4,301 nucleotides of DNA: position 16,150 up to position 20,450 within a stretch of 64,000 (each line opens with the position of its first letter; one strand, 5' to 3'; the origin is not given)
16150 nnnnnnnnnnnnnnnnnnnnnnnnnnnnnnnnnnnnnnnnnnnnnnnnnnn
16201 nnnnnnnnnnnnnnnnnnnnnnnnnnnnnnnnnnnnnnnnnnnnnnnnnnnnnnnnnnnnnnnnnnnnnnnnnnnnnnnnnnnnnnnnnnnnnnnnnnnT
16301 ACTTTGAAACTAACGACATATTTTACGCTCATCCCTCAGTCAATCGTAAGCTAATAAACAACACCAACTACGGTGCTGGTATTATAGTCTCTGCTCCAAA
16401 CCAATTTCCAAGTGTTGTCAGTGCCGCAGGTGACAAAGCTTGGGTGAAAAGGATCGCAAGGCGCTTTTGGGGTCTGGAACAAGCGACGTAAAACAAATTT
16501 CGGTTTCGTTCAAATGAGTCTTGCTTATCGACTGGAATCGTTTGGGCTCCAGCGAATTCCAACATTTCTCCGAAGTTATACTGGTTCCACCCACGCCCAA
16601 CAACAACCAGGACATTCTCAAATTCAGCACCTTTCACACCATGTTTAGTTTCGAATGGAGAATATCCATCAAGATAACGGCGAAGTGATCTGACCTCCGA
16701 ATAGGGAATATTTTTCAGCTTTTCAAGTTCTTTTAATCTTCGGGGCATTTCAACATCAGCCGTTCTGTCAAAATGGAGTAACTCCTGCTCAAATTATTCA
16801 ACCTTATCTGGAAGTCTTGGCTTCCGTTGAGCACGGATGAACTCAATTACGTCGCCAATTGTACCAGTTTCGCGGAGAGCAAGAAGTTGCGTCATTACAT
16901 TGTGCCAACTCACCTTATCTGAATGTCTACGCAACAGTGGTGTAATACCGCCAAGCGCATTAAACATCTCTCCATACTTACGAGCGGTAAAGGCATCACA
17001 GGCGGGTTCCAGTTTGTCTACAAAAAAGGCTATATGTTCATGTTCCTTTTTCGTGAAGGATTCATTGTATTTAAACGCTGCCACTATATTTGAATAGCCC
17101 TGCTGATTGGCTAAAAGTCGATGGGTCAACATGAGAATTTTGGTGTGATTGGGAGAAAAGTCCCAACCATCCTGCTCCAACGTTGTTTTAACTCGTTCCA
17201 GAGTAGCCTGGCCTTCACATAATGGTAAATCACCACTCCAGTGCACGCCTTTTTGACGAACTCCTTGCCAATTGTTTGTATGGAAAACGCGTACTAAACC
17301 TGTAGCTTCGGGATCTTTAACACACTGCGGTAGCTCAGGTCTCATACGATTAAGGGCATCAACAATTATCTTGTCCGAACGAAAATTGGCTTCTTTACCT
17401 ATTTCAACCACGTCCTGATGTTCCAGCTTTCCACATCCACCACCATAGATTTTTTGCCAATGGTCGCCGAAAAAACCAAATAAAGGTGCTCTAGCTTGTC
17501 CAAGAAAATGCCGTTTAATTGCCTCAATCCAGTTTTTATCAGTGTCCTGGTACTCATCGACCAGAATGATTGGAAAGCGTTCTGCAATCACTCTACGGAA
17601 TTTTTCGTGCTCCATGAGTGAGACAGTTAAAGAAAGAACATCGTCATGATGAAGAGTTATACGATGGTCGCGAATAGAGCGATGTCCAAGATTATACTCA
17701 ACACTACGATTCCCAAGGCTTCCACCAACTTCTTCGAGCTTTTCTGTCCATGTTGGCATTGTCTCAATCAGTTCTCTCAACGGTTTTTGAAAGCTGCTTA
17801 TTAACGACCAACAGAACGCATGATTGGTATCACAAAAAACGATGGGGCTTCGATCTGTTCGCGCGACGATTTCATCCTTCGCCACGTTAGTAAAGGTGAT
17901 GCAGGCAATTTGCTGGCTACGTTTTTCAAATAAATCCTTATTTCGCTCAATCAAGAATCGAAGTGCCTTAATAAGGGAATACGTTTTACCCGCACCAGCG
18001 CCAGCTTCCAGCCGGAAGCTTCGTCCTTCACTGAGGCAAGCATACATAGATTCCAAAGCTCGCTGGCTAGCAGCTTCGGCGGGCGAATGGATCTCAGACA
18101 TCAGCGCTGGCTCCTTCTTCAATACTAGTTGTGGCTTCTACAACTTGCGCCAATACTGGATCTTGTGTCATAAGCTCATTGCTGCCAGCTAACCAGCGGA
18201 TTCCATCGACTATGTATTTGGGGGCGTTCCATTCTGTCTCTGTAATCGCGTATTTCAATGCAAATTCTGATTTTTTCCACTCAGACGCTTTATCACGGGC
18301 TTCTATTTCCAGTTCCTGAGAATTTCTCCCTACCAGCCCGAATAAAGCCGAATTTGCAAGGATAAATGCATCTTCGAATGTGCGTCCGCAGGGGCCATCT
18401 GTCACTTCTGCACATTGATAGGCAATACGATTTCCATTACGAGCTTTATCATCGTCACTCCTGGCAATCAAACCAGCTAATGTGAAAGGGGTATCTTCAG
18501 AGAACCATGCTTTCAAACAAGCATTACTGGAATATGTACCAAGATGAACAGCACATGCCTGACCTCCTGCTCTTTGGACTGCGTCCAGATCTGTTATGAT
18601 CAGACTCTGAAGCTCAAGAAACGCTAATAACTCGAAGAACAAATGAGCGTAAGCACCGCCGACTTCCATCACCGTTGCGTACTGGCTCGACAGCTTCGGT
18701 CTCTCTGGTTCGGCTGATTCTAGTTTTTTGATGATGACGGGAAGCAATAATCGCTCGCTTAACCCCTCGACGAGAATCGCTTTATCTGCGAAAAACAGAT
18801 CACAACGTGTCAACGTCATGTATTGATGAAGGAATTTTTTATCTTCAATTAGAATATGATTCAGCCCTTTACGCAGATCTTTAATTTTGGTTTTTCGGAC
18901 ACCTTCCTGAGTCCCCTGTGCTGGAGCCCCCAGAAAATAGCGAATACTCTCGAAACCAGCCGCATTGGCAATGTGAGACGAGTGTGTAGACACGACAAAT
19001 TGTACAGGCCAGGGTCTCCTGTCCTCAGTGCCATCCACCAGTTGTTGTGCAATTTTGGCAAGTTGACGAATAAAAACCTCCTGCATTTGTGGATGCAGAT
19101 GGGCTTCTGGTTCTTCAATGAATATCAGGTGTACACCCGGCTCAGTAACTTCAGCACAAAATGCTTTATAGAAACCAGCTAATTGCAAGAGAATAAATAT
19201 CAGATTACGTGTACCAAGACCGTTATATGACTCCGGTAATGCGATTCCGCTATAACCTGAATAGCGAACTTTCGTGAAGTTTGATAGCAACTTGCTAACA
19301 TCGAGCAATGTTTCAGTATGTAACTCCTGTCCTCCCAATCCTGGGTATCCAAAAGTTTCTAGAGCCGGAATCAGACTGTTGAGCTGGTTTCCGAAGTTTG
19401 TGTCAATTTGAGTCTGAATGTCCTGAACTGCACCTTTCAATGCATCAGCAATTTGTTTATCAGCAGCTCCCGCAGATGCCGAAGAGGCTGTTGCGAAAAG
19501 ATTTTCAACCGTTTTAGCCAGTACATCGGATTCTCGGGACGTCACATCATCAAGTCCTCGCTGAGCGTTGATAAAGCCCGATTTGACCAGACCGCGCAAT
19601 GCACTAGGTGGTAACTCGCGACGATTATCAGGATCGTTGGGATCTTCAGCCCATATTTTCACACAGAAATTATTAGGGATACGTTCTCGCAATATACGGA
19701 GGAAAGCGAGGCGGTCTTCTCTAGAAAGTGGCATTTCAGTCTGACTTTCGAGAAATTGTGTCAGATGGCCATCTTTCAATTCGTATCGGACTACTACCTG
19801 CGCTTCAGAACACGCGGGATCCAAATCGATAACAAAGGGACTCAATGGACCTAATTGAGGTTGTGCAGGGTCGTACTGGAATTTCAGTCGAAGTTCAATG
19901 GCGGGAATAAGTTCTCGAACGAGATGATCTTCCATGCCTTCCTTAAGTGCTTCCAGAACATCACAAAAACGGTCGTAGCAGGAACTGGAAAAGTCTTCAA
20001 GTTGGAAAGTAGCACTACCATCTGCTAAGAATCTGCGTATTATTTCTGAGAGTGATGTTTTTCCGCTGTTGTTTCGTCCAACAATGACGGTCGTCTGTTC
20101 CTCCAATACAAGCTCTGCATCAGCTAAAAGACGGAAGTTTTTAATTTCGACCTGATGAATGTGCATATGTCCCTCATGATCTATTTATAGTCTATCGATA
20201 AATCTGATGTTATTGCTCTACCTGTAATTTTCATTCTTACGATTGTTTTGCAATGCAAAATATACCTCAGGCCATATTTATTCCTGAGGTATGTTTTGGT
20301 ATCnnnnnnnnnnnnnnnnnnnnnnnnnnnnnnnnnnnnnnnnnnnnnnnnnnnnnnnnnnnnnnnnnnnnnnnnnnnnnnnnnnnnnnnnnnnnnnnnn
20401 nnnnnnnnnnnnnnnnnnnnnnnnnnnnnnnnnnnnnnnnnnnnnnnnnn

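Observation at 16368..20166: OLD-family ATPase/TOPRIM nuclease coupled to a UvrD-like helicase (Gabija-like pair)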

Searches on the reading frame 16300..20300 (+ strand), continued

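Call 85: predict_structure(alignment_id=A3)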
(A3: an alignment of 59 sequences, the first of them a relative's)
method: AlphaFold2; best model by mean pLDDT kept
length: 818 residues; sequences in the alignment: 59
mean_pLDDT: 85.2   pTM: 0.83
mean pLDDT of the five models: 85.2, 84.0, 83.0, 82.6, 81.8
residues with pLDDT >= 90: 436; 70-90: 270; 50-70: 84; < 50: 28
segments of 3 or more residues with pLDDT < 50: 1-6, 122-124, 227-229, 287-294, 815-818
pLDDT, mean of each block of 10 residues (from residue 1): 51 95 96 89 61 67 82 86 83 85 93 87 58 82 76 88 92 87 64 74 73 64 61 85 93 92 95 94 58 60 93 95 91 90 84 90 90 91 94 84 76 79 91 91 91 93 90 91 96 94 93 95 96 86 61 85 92 88 86 94 94 97 96 96 97 96 94 95 80 88 96 93 89 91 82 89 92 86 61 91 86 48
secondary structure, 60 per line:
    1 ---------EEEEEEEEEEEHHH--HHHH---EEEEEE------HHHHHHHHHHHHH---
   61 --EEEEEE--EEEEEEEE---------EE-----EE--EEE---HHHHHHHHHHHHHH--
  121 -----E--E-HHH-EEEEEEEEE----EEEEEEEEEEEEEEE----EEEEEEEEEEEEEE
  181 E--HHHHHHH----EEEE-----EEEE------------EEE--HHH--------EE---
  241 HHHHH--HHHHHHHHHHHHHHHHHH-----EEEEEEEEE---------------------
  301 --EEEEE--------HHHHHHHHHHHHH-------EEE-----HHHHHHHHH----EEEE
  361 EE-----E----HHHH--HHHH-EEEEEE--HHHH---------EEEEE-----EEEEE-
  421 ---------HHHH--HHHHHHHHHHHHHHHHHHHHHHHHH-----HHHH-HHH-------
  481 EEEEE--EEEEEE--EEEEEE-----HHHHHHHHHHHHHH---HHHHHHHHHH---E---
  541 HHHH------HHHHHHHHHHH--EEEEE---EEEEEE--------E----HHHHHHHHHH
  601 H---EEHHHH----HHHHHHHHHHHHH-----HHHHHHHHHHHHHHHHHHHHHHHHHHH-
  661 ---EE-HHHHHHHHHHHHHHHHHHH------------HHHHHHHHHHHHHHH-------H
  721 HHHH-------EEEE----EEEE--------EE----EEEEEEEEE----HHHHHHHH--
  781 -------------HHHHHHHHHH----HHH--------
elements in order (helices of 4 or more, strands of 3 or more residues): E10-20 H26-29 E33-38 H45-57 E63-68 E71-78 E99-101 H105-118 E135-143 E148-162 E167-181 H184-190 E195-198 E204-207 E220-222 H241-245 H248-265 E271-279 E303-307 H316-328 E336-338 H344-352 E357-362 H373-376 H379-382 E384-389 H392-395 E405-409 E415-419 H430-433 H436-460 H466-469 E481-485 E488-493 E496-501 H507-520 H524-533 H541-544 H551-561 E564-568 E572-577 H591-601 H607-610 H615-627 H633-659 H667-685 H698-712 H720-724 E732-735 E740-743 E758-766 H771-778 H794-803

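Call 87: fold_search(model_id=the predicted structure, library=pdb)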
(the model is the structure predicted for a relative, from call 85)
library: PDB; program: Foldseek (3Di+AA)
matches with E <= 10: 928; with E <= 0.001: 110
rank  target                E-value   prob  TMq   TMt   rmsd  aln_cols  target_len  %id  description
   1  9ixm_B                1.6e-20  1.00  0.53  0.59   8.7       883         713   11  Cryo-EM structure of Lactobacillus casei DdmDE bound with DNA (released 2025-01-01)
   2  9iw3_A                3.9e-20  1.00  0.54  0.60   8.3       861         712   11  Cryo-EM structure of Lactobacillus casei DdmE bound with guide and target (released 2025-01-01)
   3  9bgk_E                1.6e-18  1.00  0.50  0.57   9.8       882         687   12  Structure of V.cholera DdmDE (2D:1E) in complex with DNA (released 2024-10-23)
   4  8u3k_E                2.1e-17  1.00  0.53  0.62   8.4       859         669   13  DdmDE handover complex (released 2024-07-10)
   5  9ezy_B                1.8e-16  1.00  0.52  0.62   8.4       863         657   12  Vibrio cholerae DdmD-DdmE holo complex (released 2024-09-04)
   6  8u0j_A                2.9e-11  1.00  0.43  0.58   8.8       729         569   11  DdmE in complex with guide and target DNA (released 2024-07-03)
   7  8xjx_A                3.5e-10  1.00  0.30  0.34  14.6       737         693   11  Structure of the Argonaute protein from Kurthia massiliensis in complex with guide DNA and 19-mer target DNA (released 2025-01-01)
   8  5xp8_A                5.9e-10  1.00  0.31  0.36  14.1       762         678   11  Crystal structure of T. thermophilus Argonaute protein complexed with a bulge 4A5 on the guide strand (released 2018-04-18)
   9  6kr6_A                1.2e-09  1.00  0.22  0.24  13.0       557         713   10  Crystal structure of Drosophila Piwi (released 2020-02-19)
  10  7r8k                  1.3e-09  1.00  0.26  0.27  13.4       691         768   10  Crystal structure of Pseudooceanicola lipolyticus Argonaute (SeMet labeled protein) (released 2022-07-06)
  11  4ncb_A                1.7e-09  1.00  0.30  0.35  14.1       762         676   11  Structure of Thermus thermophilus Argonaute bound to guide DNA and 19-mer target DNA with Mg2+ (released 2014-01-15)
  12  5gq9_A                2.0e-09  1.00  0.32  0.39  13.1       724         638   11  Crystal structure of Thermus thermophilus Argonaute in complex with g1C siDNA and DNA target (released 2017-08-09)
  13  2f8s_A                2.1e-09  1.00  0.32  0.35  21.0       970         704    8  Crystal structure of Aa-Ago with externally-bound siRNA (released 2006-10-31)
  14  8xhv_A                2.4e-09  1.00  0.28  0.31  14.2       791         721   10  Structure of the Argonaute protein from Kurthia massiliensis in complex with guide DNA (released 2025-01-01)
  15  9s1e_B                2.6e-09  1.00  0.26  0.29  11.1       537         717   10  Cryo-EM structure of the endogeneous MIWI in complex with pachytene piRNA at 2.8A (released 2026-01-21)
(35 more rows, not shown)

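Call 89: search_solved_structures(query=A4, max_evalue=10, show_alignments=2)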
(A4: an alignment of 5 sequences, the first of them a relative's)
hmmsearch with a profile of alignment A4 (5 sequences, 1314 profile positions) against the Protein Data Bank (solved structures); distinct sequences matched with E-value up to 10: 1.
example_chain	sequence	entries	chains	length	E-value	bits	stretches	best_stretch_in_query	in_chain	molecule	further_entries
4fzo_A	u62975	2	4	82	0.83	10.3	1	351-403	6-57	uranyl binding protein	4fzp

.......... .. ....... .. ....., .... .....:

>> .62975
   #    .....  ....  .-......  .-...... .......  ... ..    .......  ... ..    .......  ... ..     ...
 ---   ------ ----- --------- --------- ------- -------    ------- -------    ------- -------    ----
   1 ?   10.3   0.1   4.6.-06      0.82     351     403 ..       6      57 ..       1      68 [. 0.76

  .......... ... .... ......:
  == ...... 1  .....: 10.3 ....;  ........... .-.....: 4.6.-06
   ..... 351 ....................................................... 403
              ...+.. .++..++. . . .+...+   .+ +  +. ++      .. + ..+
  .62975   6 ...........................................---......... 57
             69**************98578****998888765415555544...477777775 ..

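Call 90: search_solved_structures(query=A3, max_evalue=10, show_alignments=1)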
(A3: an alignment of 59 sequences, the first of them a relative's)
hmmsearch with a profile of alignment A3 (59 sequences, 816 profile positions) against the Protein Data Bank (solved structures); distinct sequences matched with E-value up to 10: 3.
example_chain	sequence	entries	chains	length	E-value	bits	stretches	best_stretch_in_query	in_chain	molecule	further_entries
1qup_A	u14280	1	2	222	0.08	14.7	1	715-751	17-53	SUPEROXIDE DISMUTASE 1 COPPER CHAPERONE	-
1jk9_B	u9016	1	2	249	0.094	14.5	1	715-751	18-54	copper chaperone for superoxide dismutase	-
5u9m_B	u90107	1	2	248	0.094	14.5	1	715-751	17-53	Superoxide dismutase 1 copper chaperone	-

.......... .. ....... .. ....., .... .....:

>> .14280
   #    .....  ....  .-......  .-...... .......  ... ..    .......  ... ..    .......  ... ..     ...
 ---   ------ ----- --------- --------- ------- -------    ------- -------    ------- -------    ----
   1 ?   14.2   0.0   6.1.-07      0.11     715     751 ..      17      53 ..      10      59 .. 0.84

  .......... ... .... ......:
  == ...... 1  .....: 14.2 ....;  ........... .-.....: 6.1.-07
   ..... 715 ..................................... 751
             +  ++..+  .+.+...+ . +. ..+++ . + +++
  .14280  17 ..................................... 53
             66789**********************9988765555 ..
